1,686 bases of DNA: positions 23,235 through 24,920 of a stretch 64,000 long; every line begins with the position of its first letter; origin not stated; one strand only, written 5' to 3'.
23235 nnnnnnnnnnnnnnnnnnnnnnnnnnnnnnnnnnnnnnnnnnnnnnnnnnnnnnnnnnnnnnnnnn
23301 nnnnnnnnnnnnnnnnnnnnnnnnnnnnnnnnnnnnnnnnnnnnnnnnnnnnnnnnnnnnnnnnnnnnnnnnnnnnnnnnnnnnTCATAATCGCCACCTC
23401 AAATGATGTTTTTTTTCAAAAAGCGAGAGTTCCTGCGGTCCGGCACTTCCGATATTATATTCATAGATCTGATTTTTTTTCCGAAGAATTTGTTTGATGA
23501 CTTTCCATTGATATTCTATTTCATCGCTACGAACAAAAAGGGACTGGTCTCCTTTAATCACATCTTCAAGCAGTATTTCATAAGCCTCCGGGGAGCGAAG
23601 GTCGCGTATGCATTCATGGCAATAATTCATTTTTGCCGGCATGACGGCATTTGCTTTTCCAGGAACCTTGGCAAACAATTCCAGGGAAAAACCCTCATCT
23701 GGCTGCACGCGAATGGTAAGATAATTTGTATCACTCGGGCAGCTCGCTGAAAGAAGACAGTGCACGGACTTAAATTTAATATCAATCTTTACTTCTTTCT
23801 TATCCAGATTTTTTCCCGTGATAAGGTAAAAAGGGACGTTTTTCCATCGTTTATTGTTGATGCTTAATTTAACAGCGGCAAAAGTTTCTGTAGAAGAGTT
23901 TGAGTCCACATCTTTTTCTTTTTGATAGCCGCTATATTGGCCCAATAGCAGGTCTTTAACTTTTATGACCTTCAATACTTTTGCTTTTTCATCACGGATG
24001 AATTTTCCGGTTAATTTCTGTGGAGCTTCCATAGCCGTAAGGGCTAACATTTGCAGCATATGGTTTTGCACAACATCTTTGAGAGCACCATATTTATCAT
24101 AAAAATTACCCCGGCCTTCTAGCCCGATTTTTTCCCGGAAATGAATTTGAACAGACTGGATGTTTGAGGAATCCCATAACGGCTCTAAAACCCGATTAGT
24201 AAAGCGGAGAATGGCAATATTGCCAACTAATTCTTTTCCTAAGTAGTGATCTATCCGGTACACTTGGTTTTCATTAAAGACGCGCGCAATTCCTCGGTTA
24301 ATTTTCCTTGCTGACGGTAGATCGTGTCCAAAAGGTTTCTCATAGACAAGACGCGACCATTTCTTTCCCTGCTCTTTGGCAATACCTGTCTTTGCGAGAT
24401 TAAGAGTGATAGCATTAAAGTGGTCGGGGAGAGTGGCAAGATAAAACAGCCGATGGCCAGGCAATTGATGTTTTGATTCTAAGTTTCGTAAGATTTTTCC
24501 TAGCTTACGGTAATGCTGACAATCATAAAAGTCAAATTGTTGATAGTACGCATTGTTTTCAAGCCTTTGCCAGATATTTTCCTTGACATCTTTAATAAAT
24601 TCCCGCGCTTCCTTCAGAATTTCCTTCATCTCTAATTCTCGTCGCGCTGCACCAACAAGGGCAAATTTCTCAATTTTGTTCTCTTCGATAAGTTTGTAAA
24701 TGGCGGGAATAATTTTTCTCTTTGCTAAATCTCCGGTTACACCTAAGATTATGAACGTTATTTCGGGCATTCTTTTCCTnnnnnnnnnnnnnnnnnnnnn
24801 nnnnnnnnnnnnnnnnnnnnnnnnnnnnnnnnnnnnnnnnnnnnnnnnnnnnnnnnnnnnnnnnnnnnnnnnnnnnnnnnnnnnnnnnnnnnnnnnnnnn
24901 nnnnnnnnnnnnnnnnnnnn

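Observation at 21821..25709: Bacterial/eukaryotic-type oxidative pentose-phosphate operon (zwf-gnd-pgl) plus SIS-domain isomerase in an archaeon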

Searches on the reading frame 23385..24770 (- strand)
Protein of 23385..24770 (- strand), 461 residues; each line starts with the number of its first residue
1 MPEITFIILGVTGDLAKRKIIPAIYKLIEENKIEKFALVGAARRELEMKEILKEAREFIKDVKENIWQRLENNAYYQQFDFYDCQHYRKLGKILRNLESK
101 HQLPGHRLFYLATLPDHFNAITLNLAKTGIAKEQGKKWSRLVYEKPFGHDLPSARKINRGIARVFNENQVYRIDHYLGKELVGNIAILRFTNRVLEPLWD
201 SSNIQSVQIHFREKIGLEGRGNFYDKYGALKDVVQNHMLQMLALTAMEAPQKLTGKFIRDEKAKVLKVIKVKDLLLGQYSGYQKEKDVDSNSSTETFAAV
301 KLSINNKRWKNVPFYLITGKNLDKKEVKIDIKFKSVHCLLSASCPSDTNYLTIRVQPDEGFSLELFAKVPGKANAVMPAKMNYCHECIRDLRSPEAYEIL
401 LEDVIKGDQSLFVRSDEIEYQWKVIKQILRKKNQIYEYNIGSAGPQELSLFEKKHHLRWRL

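Call 3: search_protein_families(library=pfam, proteins=[window:23385-24770:-])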
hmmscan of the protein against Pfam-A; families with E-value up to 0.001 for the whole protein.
window:23385-24770:- (461 aa): 2 families
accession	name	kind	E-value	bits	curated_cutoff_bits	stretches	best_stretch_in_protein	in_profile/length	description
PF02781.21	G6PD_C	-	1.5e-93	313.5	27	1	187-460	2-296/296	Glucose-6-phosphate dehydrogenase, C-terminal domain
PF00479.28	G6PD_N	-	2.2e-54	185.3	22.1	1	7-184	1-183/183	Glucose-6-phosphate dehydrogenase, NAD binding domain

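Call 4: search_protein_families(library=ncbifam, proteins=[window:23385-24770:-])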
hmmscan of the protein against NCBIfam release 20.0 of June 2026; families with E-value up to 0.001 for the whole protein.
window:23385-24770:- (461 aa): 3 families
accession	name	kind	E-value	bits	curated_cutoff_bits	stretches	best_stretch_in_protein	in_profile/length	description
TIGR00871.1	zwf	equivalog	1.1e-151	505.9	400.6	1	4-460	3-484/486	glucose-6-phosphate dehydrogenase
NF009492.0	PRK12853.1-3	equivalog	1.5e-109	367.1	428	1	5-454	11-466/472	glucose-6-phosphate dehydrogenase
NF004331.0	PRK05722.2-1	equivalog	3.6e-59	201.1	622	1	4-339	4-330/425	glucose-6-phosphate dehydrogenase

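Call 13: find_homologous_proteins(query=window:23385-24770:-)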
Query window:23385-24770:- (461 aa): 8000 proteins with E <= 0.001 among 8000 candidates; the best 120 are listed.
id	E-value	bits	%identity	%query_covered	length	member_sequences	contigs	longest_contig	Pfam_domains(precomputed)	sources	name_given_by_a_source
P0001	0.0e+0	1045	100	100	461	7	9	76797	PF02781.22,PF00479.29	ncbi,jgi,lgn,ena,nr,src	ncbi:glucose-6-phosphate dehydrogenase [Candidatus Woesearchaeota archaeon]|nr:glucose-6-phosphate d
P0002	1.4e-212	725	70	100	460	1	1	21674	PF02781.22,PF00479.29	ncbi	-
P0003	5.9e-211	719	67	100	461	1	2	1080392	PF02781.22,PF00479.29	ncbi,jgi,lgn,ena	-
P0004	3.8e-200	684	65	99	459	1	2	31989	PF02781.22,PF00479.29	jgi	jgi:glucose-6-phosphate 1-dehydrogenase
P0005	1.1e-199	682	66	100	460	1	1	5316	PF02781.22,PF00479.29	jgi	jgi:glucose-6-phosphate 1-dehydrogenase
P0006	1.8e-199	681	66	100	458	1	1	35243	PF02781.22,PF00479.29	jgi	jgi:glucose-6-phosphate 1-dehydrogenase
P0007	2.4e-198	678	65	100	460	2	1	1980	PF02781.22,PF00479.29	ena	-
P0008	1.8e-192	658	62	100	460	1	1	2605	PF02781.22,PF00479.29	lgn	-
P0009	5.4e-190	650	62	100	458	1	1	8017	PF02781.22,PF00479.29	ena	-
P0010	3.1e-189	648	62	100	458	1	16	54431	PF02781.22,PF00479.29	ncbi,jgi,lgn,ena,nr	ncbi:glucose-6-phosphate dehydrogenase [Candidatus Woesearchaeota archaeon]|nr:glucose-6-phosphate d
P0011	3.3e-189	648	62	100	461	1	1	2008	PF02781.22,PF00479.29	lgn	-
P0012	1.4e-187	642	61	99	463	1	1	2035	PF02781.22,PF00479.29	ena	-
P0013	4.4e-187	641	62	100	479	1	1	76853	PF02781.22,PF00479.29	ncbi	-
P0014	1.5e-186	639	60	99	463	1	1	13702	PF02781.22,PF00479.29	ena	-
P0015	3.5e-186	638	61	99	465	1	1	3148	PF02781.22,PF00479.29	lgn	-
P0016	4.2e-186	637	61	100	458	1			PF02781.22,PF00479.29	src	-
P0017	5.9e-186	637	60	99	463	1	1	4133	PF02781.22,PF00479.29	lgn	-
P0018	9.3e-184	630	59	100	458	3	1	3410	PF02781.22,PF00479.29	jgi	-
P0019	2.9e-183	628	59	99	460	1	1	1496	PF02781.22,PF00479.29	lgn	-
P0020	3.6e-183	628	59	99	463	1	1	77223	PF02781.22,PF00479.29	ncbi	-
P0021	1.3e-182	626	60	100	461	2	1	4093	PF02781.22,PF00479.29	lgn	-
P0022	2.2e-182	625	58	100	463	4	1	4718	PF02781.22,PF00479.29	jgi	-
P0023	2.2e-182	625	59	99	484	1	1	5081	PF02781.22,PF00479.29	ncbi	-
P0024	4.1e-182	624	58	100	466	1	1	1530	PF02781.22,PF00479.29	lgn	-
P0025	5.0e-182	624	58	100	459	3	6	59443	PF02781.22,PF00479.29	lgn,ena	-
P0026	2.6e-181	622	61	100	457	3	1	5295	PF02781.22,PF00479.29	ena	-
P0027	9.8e-180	616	59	100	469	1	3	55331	PF02781.22,PF00479.29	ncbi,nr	ncbi:glucose-6-phosphate dehydrogenase [Candidatus Dependentiae bacterium]|nr:glucose-6-phosphate de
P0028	1.9e-179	615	60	100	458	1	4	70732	PF02781.22,PF00479.29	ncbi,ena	-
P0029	5.9e-179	614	59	99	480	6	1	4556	PF02781.22,PF00479.29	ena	-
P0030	6.7e-179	614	59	100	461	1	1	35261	PF02781.22,PF00479.29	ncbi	-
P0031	2.1e-178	612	59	100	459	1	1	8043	PF02781.22,PF00479.29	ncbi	-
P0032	2.3e-178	612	59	100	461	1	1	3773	PF02781.22,PF00479.29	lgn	-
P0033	2.6e-178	612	57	100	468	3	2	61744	PF02781.22,PF00479.29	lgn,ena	-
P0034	5.7e-178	611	58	100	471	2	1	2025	PF02781.22,PF00479.29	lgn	-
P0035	9.0e-178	610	58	99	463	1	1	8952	PF02781.22,PF00479.29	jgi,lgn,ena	-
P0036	1.2e-177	609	58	99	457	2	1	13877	PF02781.22,PF00479.29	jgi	-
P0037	3.6e-177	608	57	100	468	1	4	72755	PF02781.22,PF00479.29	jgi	jgi:glucose-6-phosphate 1-dehydrogenase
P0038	1.3e-176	606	58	100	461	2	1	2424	PF02781.22,PF00479.29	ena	-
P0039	5.1e-176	604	58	100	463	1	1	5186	PF02781.22,PF00479.29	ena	-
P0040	7.2e-176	604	58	99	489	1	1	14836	PF02781.22,PF00479.29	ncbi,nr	ncbi:MAG: glucose-6-phosphate dehydrogenase [Nanoarchaeota archaeon]|nr:glucose-6-phosphate dehydrog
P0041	1.6e-175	602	58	100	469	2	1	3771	PF02781.22,PF00479.29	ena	-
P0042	2.1e-175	602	57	100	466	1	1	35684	PF02781.22,PF00479.29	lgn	-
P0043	3.1e-175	602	57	100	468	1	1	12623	PF02781.22,PF00479.29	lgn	-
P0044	3.7e-175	601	57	99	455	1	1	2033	PF02781.22,PF00479.29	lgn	-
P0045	8.0e-175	600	58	100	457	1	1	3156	PF02781.22,PF00479.29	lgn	-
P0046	1.1e-174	600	58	100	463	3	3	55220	PF02781.22,PF00479.29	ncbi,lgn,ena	ncbi:MAG: glucose-6-phosphate dehydrogenase [Nanoarchaeota archaeon]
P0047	1.2e-174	600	58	100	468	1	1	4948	PF02781.22,PF00479.29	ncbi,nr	ncbi:glucose-6-phosphate dehydrogenase [Candidatus Dependentiae bacterium]|nr:glucose-6-phosphate de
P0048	1.9e-174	599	57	99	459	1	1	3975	PF02781.22,PF00479.29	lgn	-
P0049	2.4e-174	599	58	100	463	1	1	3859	PF02781.22,PF00479.29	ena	-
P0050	5.3e-174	597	59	99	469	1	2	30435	PF02781.22,PF00479.29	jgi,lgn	-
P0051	7.6e-174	597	58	100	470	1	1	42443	PF02781.22,PF00479.29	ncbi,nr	ncbi:glucose-6-phosphate dehydrogenase [Candidatus Dependentiae bacterium]|nr:glucose-6-phosphate de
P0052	1.0e-173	596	57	100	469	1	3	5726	PF02781.22,PF00479.29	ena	-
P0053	1.4e-173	596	58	100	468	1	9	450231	PF02781.22,PF00479.29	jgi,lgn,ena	jgi:glucose-6-phosphate 1-dehydrogenase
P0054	2.4e-173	595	57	100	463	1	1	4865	PF02781.22,PF00479.29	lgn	-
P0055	3.3e-173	595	58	99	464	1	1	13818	PF02781.22,PF00479.29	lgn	-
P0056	6.3e-173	594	56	100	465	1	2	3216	PF02781.22,PF00479.29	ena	-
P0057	8.9e-173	593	56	100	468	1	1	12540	PF02781.22,PF00479.29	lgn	-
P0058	1.2e-172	593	56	100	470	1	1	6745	PF02781.22,PF00479.29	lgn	-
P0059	1.5e-172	593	57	100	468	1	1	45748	PF02781.22,PF00479.29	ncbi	ncbi:MAG: glucose-6-phosphate dehydrogenase [bacterium]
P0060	3.4e-172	591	57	100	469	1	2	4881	PF02781.22,PF00479.29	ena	-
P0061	6.4e-172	591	57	100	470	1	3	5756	PF02781.22,PF00479.29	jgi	-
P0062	8.9e-172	590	56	99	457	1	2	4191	PF02781.22,PF00479.29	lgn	-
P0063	1.1e-171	590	56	100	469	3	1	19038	PF02781.22,PF00479.29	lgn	-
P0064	1.6e-171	589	56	100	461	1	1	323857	PF02781.22,PF00479.29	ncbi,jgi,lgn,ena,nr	ncbi:glucose-6-phosphate dehydrogenase [Candidatus Dependentiae bacterium]|nr:glucose-6-phosphate de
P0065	2.5e-171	589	56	99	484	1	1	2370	PF02781.22,PF00479.29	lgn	-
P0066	2.5e-171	589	56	100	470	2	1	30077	PF02781.22,PF00479.29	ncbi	-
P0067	2.6e-171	589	56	100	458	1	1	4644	PF02781.22,PF00479.29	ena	-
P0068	2.8e-171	588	56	100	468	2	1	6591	PF02781.22,PF00479.29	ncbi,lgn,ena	-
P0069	3.4e-171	588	58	100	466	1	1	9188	PF02781.22,PF00479.29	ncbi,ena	-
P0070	3.4e-171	588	58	100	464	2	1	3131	PF02781.22,PF00479.29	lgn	-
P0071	5.0e-171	588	57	100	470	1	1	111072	PF02781.22,PF00479.29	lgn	-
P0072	1.2e-170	586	57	100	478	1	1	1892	PF02781.22,PF00479.29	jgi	jgi:glucose-6-phosphate 1-dehydrogenase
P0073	1.3e-170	586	56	100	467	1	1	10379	PF02781.22,PF00479.29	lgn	-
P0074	1.4e-170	586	56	100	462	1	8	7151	PF02781.22,PF00479.29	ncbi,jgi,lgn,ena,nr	ncbi:MAG TPA: glucose-6-phosphate dehydrogenase [Candidatus Nanoarchaeia archaeon]|nr:glucose-6-phos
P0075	2.0e-170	586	57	100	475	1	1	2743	PF02781.22,PF00479.29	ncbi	-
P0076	3.5e-170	585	58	100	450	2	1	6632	PF02781.22,PF00479.29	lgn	-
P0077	4.7e-170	584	57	99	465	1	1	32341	PF02781.22,PF00479.29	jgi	jgi:glucose-6-phosphate 1-dehydrogenase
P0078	5.9e-169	581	57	98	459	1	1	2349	PF02781.22,PF00479.29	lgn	-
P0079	6.5e-169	581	56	100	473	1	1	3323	PF02781.22,PF00479.29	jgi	-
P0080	1.3e-168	580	60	91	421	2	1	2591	PF02781.22,PF00479.29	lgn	-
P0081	2.2e-168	579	55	99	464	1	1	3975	PF02781.22,PF00479.29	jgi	jgi:glucose-6-phosphate 1-dehydrogenase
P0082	3.6e-168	578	55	99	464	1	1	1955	PF02781.22,PF00479.29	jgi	jgi:glucose-6-phosphate 1-dehydrogenase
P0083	5.1e-168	578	54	99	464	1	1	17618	PF02781.22,PF00479.29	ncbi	-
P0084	1.0e-167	577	57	99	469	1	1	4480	PF02781.22,PF00479.29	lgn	-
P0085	1.1e-167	577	55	99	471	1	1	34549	PF02781.22,PF00479.29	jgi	jgi:glucose-6-phosphate 1-dehydrogenase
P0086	1.5e-167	576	55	100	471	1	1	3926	PF02781.22,PF00479.29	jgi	jgi:glucose-6-phosphate 1-dehydrogenase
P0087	1.9e-167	576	54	100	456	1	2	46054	PF02781.22,PF00479.29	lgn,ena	-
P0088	2.8e-167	575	55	99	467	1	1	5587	PF02781.22,PF00479.29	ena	-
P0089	2.9e-167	575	56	100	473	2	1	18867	PF02781.22,PF00479.29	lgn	-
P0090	3.3e-167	575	58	98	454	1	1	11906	PF02781.22,PF00479.29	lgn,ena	-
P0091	4.3e-167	575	54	100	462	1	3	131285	PF02781.22,PF00479.29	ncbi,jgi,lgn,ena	-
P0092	4.9e-167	574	55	100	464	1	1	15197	PF02781.22,PF00479.29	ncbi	-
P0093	6.9e-167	574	54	100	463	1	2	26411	PF02781.22,PF00479.29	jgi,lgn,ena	-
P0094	1.8e-166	573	54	100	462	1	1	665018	PF02781.22,PF00479.29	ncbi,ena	-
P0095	2.6e-166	572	54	99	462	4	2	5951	PF02781.22,PF00479.29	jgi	jgi:glucose-6-phosphate 1-dehydrogenase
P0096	2.9e-166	572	55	100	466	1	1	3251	PF02781.22,PF00479.29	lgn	-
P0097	3.8e-166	572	54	99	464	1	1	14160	PF02781.22,PF00479.29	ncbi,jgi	jgi:glucose-6-phosphate 1-dehydrogenase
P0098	4.7e-166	571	55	100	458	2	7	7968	PF02781.22,PF00479.29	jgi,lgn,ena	-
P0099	4.8e-166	571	56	100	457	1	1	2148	PF02781.22,PF00479.29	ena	-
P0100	6.4e-166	571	56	97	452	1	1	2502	PF02781.22,PF00479.29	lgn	-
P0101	7.6e-166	571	57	100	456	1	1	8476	PF02781.22,PF00479.29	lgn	-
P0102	7.9e-166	570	55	100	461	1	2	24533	PF02781.22,PF00479.29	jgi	-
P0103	1.2e-165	570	55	100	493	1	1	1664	PF02781.22,PF00479.29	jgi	jgi:glucose-6-phosphate 1-dehydrogenase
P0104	1.5e-165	570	54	99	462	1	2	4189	PF02781.22,PF00479.29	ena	-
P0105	5.3e-165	568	55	99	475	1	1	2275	PF02781.22,PF00479.29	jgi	jgi:glucose-6-phosphate 1-dehydrogenase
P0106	6.8e-165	567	54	99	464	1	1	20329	PF02781.22,PF00479.29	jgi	jgi:glucose-6-phosphate 1-dehydrogenase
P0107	8.9e-165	567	53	99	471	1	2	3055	PF02781.22,PF00479.29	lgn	-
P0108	9.2e-165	567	55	99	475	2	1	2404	PF02781.22,PF00479.29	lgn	-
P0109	9.5e-165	567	54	99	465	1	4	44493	PF02781.22,PF00479.29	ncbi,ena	-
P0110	9.8e-165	567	54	99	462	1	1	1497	PF02781.22,PF00479.29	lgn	-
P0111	1.1e-164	567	54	99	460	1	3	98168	PF02781.22,PF00479.29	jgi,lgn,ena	-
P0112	1.1e-164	567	56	99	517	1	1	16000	PF02781.22,PF00479.29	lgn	-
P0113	1.1e-164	567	53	99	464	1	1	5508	PF02781.22,PF00479.29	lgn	-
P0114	1.3e-164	566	62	86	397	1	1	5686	PF02781.22,PF00479.29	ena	-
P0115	3.2e-164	565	54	99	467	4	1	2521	PF02781.22,PF00479.29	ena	-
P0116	3.4e-164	565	55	100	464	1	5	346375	PF02781.22,PF00479.29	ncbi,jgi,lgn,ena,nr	ncbi:TPA: glucose-6-phosphate dehydrogenase [Candidatus Dependentiae bacterium]|nr:MAG: Glucose-6-ph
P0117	3.8e-164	565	54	99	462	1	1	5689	PF02781.22,PF00479.29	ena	-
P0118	6.6e-164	564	55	100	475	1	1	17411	PF02781.22,PF00479.29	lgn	-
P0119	6.6e-164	564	54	97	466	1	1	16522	PF02781.22,PF00479.29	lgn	-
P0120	6.7e-164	564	55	99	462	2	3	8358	PF02781.22,PF00479.29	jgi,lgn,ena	-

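Call 14: find_related_loci(query=window:23385-24770:-, collection=genome_contigs, flank=8000)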
Query window:23385-24770:- (461 aa) in genome_contigs; peptide patterns used: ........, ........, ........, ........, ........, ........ (x = any residue, [..] = any of these).
600 stretches matched a pattern (row limit reached: there are more); 556 encode a relative of the query (tblastn E <= 1e-3); the best 80 are kept; 80 distinct loci.
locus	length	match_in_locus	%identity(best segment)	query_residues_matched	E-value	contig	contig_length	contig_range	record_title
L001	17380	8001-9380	56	1-460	2e-178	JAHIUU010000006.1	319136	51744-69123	MAG: Candidatus Dependentiae bacterium isolate MM_PC_MetaG.mb.36 MM_PC_MetaG.mb.36_k141_458342, whole genome shotgun seq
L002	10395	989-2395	58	1-460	2e-173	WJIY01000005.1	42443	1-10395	MAG: Candidatus Dependentiae bacterium isolate Bin_496 k141_353051, whole genome shotgun sequence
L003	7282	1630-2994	54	1-444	6e-161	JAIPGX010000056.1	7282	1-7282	MAG: Candidatus Babeliales bacterium isolate Tobar13.5m-G60 Tobar13-5m-20mill-C2407, whole genome shotgun sequence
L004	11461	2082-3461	52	1-461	5e-157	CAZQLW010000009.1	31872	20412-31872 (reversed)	MAG TPA_asm: uncultured Methanosarcinales archaeon isolate SRP077602_co2_353 genome assembly, contig: NODE_2097_length_3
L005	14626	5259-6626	55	1-445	2e-166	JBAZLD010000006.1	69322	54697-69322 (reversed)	MAG: Candidatus Babeliales bacterium isolate SO_2017_LW4_16 scaffold_534_c1_LW137-91_2017, whole genome shotgun sequence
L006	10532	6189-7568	48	1-459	9e-143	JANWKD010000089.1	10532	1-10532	MAG: Candidatus Babeliales bacterium isolate CRAIB_MAG84 c_000000106292, whole genome shotgun sequence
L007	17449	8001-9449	43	2-459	1e-122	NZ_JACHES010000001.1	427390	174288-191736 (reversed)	Anoxybacillus tengchongensis strain DSM 23211 Ga0415328_01, whole genome shotgun sequence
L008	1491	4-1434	43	7-459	2e-132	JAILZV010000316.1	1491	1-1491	MAG: Anoxybacillus sp. isolate HOT.CON.20 Contig317, whole genome shotgun sequence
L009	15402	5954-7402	43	2-459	7e-121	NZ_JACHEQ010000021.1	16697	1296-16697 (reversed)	Anoxybacillus mongoliensis strain DSM 19169 Ga0415325_21, whole genome shotgun sequence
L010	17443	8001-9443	41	2-459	4e-121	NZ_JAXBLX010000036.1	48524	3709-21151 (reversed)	Halalkalibacter kiskunsagensis strain DSM 29791 NODE_36_length_48524_cov_58.341652, whole genome shotgun sequence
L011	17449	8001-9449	43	2-459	2e-120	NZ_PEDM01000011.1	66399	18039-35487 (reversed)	Anoxybacillus flavithermus strain KU2-6_11 NODE_11_length_66399_cov_12.9627, whole genome shotgun sequence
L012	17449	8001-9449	43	2-459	3e-120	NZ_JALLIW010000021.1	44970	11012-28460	Anoxybacillus kestanbolensis strain NCIMB 13971 A.kestanbolensis_contig_21, whole genome shotgun sequence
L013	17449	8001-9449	42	2-459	4e-120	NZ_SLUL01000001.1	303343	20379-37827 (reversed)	Thermolongibacillus altinsuensis strain DSM 24979 Ga0244693_101, whole genome shotgun sequence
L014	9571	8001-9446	43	2-459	5e-120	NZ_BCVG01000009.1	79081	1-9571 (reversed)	Metabacillus fastidiosus NBRC 101226, whole genome shotgun sequence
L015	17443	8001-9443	41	2-459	3e-119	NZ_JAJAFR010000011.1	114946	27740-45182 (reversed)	Alkalihalobacillus deserti strain TRPH29 Scaffold11_1, whole genome shotgun sequence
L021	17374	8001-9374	44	1-457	1e-118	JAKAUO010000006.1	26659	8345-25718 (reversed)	MAG: bacterium isolate YP3.bin41 NODE_2159_length_26659_cov_2.40713, whole genome shotgun sequence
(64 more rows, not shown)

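Call 24: find_encoding_contigs(protein=P0001, flank=10000, max_places=4)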
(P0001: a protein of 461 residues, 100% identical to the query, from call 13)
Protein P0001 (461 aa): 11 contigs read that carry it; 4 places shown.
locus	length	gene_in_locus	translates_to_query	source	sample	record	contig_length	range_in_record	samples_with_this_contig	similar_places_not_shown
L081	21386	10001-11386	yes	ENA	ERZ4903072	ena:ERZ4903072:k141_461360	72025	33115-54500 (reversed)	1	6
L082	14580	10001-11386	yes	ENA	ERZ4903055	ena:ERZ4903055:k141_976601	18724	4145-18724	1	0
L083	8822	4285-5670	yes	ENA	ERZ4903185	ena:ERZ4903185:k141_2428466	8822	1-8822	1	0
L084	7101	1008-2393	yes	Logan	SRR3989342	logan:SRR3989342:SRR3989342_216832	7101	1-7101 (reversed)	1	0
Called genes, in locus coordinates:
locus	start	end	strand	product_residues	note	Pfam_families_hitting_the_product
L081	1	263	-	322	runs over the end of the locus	PF02779:Transket_pyr, PF17147:PFOR_II (faint), PF02780:Transketolase_C, PF22613:Transketolase_C_1 (weak)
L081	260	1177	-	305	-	PF00456:Transketolase_N, PF13292:DXP_synthase_N (weak), PF00676:E1_dh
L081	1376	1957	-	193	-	PF07884:VKOR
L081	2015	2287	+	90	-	-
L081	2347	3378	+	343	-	PF01266:DAO (weak), PF02254:TrkA_N (faint), PF03435:Sacchrp_dh_NADP (faint), PF03486:HI0933_like (faint), PF05834:Lycopene_cycl (faint), PF07992:Pyr_redox_2, PF13738:Pyr_redox_3, PF00070:Pyr_redox, +2 more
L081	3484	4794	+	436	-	PF25174:Beta-prop_THOC3 (faint), PF26549:Tricorn_N (faint), PF26550:Tricorn_2nd, PF07676:PD40 (faint), PF23381:Beta-prop_IFT122_1st, PF26550:Tricorn_2nd (weak)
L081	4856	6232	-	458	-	PF07992:Pyr_redox_2, PF13738:Pyr_redox_3, PF00070:Pyr_redox, PF02852:Pyr_redox_dim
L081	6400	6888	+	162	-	PF07884:VKOR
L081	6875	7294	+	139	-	-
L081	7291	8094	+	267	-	PF11139:SfLAP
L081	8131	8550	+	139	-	-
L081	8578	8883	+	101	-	PF00462:Glutaredoxin, PF13417:GST_N_3, PF13409:GST_N_2 (weak)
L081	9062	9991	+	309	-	-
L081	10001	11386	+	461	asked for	PF00479:G6PD_N, PF02781:G6PD_C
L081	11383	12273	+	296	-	PF02826:2-Hacid_dh_C, PF03446:NAD_binding_2, PF03807:F420_oxidored (weak), PF00393:6PGD (weak)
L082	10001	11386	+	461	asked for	PF00479:G6PD_N, PF02781:G6PD_C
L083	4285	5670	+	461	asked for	PF00479:G6PD_N, PF02781:G6PD_C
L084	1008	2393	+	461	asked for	PF00479:G6PD_N, PF02781:G6PD_C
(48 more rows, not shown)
